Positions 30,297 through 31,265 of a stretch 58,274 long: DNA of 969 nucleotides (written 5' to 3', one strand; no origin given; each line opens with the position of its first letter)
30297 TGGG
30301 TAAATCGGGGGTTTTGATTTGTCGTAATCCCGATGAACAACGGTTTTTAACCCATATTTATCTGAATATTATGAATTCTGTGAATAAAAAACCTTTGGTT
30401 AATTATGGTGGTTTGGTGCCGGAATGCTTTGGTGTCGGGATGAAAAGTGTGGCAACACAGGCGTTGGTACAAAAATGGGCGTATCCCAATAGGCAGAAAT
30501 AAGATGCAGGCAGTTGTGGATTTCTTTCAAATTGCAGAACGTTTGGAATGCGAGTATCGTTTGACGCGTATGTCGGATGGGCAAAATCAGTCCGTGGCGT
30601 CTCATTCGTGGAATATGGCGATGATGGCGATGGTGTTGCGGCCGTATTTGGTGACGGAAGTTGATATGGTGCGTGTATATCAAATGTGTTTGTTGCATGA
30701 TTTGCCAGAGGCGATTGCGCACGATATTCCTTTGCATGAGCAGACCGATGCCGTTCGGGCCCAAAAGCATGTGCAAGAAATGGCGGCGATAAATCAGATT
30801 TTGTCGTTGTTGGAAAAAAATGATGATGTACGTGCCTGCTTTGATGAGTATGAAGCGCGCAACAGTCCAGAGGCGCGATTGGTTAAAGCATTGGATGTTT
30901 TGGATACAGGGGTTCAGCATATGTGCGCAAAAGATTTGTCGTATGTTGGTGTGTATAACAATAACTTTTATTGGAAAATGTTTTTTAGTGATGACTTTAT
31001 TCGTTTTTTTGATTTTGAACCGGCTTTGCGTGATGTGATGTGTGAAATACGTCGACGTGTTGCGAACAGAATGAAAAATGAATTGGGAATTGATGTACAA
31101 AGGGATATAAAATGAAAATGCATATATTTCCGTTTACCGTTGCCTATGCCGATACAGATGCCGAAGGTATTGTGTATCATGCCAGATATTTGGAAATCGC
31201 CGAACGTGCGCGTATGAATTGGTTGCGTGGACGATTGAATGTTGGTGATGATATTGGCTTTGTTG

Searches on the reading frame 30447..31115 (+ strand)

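Call 64: search_protein_families(library=pfam, proteins=[window:30447-31115:+], max_evalue=0.001)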
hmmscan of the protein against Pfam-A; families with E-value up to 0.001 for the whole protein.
window:30447-31115:+ (222 aa): 3 families
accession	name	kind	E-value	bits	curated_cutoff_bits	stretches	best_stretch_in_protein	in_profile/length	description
PF13023.12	HD_3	-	4e-34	118.3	22.5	1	31-175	2-150/165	HD domain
PF12917.13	YfbR-like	-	1.7e-13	51.1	25.9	1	26-155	2-138/182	5'-deoxynucleotidase YfbR-like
PF01966.28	HD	-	6e-08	33.4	22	1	50-154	1-115/116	HD domain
